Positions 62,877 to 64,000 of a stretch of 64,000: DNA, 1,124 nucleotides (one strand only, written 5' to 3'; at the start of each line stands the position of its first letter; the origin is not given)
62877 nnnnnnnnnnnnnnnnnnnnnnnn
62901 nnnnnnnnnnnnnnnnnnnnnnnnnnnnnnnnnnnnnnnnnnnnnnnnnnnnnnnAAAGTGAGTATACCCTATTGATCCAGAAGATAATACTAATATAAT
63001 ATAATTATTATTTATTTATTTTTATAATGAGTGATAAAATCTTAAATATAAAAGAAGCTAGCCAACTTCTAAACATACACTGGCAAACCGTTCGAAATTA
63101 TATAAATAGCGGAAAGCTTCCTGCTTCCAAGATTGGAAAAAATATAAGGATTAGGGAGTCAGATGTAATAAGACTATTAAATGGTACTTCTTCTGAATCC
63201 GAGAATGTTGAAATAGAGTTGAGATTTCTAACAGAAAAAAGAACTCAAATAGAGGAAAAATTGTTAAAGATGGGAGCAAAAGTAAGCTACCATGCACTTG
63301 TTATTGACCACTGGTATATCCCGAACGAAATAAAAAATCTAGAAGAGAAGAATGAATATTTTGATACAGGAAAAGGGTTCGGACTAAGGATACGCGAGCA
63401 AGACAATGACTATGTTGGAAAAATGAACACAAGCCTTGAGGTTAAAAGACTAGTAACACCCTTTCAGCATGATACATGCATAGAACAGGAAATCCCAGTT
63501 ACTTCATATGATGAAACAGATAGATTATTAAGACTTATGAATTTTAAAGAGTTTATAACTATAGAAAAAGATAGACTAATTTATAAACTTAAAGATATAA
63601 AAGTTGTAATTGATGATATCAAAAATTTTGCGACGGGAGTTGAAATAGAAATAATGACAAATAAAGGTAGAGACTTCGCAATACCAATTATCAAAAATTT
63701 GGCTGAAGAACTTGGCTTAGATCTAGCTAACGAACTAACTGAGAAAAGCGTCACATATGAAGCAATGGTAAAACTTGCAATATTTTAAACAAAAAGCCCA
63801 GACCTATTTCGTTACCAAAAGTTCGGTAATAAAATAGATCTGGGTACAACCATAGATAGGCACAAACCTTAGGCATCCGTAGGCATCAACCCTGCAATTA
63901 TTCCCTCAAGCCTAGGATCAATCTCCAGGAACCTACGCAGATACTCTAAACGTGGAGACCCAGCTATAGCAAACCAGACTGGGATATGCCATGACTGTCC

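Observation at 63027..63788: Unusual fusion of an excisionase/MerR-type HTH to a CYTH-like domain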

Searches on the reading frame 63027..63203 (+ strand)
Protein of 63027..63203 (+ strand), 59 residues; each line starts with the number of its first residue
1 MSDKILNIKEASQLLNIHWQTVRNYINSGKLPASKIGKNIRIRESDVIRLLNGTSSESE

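Call 81: search_solved_structures(query=window:63027-63203:+, max_evalue=5, show_alignments=0)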
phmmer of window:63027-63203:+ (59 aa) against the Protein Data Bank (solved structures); distinct sequences matched with E-value up to 5: 4.
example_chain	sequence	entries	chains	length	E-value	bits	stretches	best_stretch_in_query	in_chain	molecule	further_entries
4j2n_A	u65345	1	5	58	0.00028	24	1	7-49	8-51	Gp37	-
5en6_A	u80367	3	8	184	0.23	15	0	36-55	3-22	SMU-1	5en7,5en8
6ama_A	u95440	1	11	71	0.49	13.9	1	4-55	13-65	Putative DNA-binding protein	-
6amk_A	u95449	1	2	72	1.7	12.2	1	6-55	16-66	Putative DNA-binding protein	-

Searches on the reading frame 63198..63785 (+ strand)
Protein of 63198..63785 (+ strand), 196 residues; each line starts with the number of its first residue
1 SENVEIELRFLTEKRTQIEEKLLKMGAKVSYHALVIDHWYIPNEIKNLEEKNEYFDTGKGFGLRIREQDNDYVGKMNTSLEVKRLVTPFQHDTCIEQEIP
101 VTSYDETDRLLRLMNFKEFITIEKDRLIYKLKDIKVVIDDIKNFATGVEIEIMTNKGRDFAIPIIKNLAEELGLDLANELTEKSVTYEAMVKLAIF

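Call 28: find_homologous_proteins(query=window:63198-63785:+, max_evalue=0.001)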
Query window:63198-63785:+ (196 aa): 52 proteins with E <= 0.001 among 389 candidates.
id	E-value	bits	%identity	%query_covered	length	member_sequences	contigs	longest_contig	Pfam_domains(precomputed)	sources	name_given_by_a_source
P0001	2.6e-121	420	100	100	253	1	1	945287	PF12728.14,PF01928.27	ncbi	-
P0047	4.1e-74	266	61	98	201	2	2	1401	PF01928.27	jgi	-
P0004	1.3e-73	265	64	98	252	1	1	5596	PF12728.14,PF01928.27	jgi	jgi:predicted adenylyl cyclase CyaB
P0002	3.4e-70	254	59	99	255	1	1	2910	PF12728.14,PF00376.30,PF01928.27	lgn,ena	-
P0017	1.3e-69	252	58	98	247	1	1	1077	PF12728.14,PF01928.27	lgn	-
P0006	1.4e-69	252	59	98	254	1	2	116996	PF12728.14,PF01928.27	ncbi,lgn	-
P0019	3.0e-69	251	59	98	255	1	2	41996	PF12728.14,PF01928.27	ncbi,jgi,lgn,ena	-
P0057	5.6e-69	250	58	99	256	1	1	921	PF12728.14,PF01928.27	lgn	-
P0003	6.9e-69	249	61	98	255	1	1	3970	PF12728.14,PF00376.30,PF01928.27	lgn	-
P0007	1.9e-68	248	60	98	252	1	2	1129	PF12728.14,PF01928.27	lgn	-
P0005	3.4e-68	247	55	99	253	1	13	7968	PF12728.14,PF01928.27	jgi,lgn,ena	-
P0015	5.3e-68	247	57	98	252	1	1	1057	PF12728.14,PF01928.27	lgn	-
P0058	9.3e-68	246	55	99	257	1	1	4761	PF12728.14,PF01928.27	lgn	-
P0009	7.2e-67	243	58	98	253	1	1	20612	PF12728.14,PF01928.27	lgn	-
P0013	4.0e-66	240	56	100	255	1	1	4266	PF12728.14,PF01928.27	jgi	jgi:predicted adenylyl cyclase CyaB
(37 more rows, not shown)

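Call 64: search_protein_families(library=phrogs, proteins=[window:63198-63785:+], max_evalue=0.01)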
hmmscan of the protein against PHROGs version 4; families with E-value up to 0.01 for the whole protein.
window:63198-63785:+ (196 aa): 1 family
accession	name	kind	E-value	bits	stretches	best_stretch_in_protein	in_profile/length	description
phrog_21700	-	unknown function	0.0077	17.5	0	104-174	24-96/133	-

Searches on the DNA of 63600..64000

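Call 16: search_rna_families(source=window, start=63600, end=64000, threshold=evalue, max_evalue=1, show_alignments=2)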
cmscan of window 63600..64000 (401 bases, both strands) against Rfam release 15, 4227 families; matches with E-value up to 1: 0.
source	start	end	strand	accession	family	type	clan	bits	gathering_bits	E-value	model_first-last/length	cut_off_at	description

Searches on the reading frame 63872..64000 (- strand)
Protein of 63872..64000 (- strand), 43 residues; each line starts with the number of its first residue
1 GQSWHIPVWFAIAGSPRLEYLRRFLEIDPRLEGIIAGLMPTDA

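Call 74: search_protein_families(library=pfam, proteins=[window:63872-64000:-], max_evalue=0.01)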
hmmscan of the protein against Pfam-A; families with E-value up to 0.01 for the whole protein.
seq(43 aa): 0 families
